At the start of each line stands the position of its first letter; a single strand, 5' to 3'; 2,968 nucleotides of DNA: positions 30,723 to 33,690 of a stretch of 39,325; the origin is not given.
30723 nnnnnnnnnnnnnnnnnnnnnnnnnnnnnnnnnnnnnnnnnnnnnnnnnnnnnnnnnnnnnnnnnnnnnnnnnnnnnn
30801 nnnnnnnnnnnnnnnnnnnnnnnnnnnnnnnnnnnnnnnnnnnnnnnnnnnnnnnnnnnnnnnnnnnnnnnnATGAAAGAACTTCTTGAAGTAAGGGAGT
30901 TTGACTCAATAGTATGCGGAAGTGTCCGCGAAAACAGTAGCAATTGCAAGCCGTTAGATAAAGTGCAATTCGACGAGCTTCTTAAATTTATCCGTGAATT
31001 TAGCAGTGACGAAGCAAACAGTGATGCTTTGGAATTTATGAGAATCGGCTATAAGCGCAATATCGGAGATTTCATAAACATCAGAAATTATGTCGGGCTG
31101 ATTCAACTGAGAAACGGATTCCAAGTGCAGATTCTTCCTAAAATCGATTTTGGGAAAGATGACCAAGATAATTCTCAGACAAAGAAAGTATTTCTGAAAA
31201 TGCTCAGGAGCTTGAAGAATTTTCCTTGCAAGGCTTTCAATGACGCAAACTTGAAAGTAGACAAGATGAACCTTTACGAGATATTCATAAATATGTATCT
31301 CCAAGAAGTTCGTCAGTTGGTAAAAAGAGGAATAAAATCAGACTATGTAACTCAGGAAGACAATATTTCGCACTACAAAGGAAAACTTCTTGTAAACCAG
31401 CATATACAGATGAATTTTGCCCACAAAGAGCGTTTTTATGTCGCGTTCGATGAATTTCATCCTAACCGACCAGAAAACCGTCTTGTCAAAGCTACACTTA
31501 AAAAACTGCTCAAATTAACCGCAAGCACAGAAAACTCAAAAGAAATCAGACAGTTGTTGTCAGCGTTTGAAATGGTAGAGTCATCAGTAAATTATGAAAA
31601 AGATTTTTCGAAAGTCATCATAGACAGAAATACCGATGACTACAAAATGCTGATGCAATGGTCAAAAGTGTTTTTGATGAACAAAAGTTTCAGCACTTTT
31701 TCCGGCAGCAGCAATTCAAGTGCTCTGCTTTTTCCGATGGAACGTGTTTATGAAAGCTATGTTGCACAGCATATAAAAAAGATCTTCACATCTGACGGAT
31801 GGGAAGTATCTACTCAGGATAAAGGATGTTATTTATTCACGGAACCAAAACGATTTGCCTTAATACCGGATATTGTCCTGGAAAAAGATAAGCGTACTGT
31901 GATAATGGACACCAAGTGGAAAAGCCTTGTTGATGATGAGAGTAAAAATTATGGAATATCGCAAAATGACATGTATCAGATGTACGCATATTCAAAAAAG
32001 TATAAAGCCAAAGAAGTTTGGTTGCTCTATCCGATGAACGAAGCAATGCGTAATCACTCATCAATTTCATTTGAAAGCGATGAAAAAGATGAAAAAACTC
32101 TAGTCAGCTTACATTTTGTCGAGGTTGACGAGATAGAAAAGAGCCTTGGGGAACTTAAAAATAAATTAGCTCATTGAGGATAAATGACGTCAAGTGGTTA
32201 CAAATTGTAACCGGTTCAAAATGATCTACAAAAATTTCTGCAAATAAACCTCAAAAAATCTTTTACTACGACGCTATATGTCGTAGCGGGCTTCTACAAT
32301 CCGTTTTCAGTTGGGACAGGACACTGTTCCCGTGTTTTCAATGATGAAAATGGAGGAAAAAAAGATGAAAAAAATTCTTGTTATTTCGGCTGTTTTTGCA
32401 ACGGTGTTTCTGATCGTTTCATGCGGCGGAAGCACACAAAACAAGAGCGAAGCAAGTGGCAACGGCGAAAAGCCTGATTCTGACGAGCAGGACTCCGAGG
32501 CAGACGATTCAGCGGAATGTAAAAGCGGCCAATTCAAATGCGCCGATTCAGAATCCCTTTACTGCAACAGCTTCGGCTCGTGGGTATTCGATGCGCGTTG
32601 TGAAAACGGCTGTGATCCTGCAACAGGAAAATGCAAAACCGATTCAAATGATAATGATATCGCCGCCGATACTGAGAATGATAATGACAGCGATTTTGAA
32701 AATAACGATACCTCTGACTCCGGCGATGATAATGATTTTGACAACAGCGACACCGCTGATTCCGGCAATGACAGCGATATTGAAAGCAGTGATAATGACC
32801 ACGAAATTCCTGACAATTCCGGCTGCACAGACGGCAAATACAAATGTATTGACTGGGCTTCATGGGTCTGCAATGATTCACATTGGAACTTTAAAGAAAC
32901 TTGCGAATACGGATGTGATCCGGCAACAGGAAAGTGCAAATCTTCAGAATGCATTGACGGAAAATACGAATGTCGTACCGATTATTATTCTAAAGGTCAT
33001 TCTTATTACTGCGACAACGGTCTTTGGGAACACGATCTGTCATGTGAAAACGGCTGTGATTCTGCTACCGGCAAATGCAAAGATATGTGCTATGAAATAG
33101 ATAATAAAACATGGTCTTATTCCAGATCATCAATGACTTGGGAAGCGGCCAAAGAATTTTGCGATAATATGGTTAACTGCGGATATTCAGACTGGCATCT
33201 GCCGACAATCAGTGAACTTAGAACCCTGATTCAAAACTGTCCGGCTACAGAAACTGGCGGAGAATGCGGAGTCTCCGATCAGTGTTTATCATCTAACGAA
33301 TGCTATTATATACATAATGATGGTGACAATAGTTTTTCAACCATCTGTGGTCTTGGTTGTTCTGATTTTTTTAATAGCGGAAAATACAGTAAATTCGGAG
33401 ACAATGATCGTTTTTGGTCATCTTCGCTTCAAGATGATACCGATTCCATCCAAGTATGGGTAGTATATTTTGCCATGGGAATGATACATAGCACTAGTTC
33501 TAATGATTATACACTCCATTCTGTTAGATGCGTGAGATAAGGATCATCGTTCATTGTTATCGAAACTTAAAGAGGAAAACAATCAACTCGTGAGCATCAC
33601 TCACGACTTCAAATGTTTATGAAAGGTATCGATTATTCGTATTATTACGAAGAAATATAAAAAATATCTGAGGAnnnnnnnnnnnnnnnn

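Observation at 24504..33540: WYL-headed array of two [leader repeat, cytoplasmic LRR protein, type IV restriction module] units: candidate LRR-associated defence system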

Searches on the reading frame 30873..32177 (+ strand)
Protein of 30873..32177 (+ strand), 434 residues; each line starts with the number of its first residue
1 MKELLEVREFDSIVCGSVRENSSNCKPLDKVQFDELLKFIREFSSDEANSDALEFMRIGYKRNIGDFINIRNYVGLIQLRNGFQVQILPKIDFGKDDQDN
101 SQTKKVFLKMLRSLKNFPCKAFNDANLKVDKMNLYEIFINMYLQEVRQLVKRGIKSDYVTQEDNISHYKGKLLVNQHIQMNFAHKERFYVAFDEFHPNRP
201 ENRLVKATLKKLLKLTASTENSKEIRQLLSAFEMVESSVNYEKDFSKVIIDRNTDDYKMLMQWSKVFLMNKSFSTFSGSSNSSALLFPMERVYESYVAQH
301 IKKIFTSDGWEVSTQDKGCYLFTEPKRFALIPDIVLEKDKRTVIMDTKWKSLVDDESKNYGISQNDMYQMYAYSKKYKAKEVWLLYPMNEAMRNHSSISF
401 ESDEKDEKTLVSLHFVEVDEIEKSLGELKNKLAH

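Call 4: search_protein_families(library=pfam, proteins=[window:30873-32177:+], max_evalue=0.01)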
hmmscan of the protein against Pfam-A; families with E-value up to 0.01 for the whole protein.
window:30873-32177:+ (434 aa): 1 family
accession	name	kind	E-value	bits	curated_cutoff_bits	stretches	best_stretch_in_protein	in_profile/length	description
PF10117.15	McrBC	-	3.9e-96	322.2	23.9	1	69-387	2-318/318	McrBC 5-methylcytosine restriction system component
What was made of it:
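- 30873..32177 (+): McrC nuclease subunit. Overlaps the McrB gene by 17 nt. PF10117 3.9e-96 (call 4).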

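Call 26: search_protein_families(library=padloc, proteins=[window:30873-32177:+], max_evalue=0.001)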
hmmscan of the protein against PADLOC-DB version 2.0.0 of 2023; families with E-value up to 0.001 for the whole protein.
window:30873-32177:+ (434 aa): 0 families

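Call 48: search_protein_families(library=ncbifam, proteins=[window:30873-32177:+], max_evalue=0.001)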
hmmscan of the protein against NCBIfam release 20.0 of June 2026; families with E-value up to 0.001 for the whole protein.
window:30873-32177:+ (434 aa): 1 family
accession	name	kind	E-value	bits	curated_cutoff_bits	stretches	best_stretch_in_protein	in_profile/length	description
NF007277.0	PRK09736.1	equivalog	5.2e-34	117.9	338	1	130-387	35-309/353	5-methylcytosine-specific restriction endonuclease system specificity protein McrC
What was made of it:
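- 30873..32177 (+): NCBIfam McrC 117.9 bits (call 48).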

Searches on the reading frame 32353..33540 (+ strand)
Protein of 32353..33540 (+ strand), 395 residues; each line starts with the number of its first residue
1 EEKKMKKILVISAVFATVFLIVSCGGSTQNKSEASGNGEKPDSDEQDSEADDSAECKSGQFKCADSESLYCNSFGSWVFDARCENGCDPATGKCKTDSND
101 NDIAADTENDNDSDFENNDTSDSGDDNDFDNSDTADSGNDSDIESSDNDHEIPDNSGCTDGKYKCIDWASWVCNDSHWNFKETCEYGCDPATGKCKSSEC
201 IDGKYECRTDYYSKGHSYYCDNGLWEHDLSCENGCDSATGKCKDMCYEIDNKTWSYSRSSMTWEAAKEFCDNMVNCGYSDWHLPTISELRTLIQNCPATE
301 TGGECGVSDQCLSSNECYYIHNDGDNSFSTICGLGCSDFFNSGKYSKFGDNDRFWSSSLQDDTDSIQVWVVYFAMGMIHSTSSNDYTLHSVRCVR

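Call 4: search_protein_families(library=pfam, proteins=[window:32353-33540:+], max_evalue=0.01)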
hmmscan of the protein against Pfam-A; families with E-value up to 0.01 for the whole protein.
window:32353-33540:+ (395 aa): 1 family
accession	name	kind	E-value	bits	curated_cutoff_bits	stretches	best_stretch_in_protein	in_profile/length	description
PF07603.17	Lcl_C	-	1.5e-14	54.7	34.9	1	254-395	12-117/117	Lcl C-terminal domain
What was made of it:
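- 32365..33540 (+): Lcl_C (DUF1566) lipoprotein with an IVSC lipobox. It is the usual terminal leader-headed gene of the array. Lcl_C 1.5e-14 (call 4).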

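Call 26: search_protein_families(library=padloc, proteins=[window:32353-33540:+], max_evalue=0.001)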
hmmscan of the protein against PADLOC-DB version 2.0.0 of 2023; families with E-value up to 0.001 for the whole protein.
window:32353-33540:+ (395 aa): 0 families

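Call 48: search_protein_families(library=ncbifam, proteins=[window:32353-33540:+], max_evalue=0.001)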
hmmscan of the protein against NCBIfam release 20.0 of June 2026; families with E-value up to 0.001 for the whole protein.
window:32353-33540:+ (395 aa): 0 families
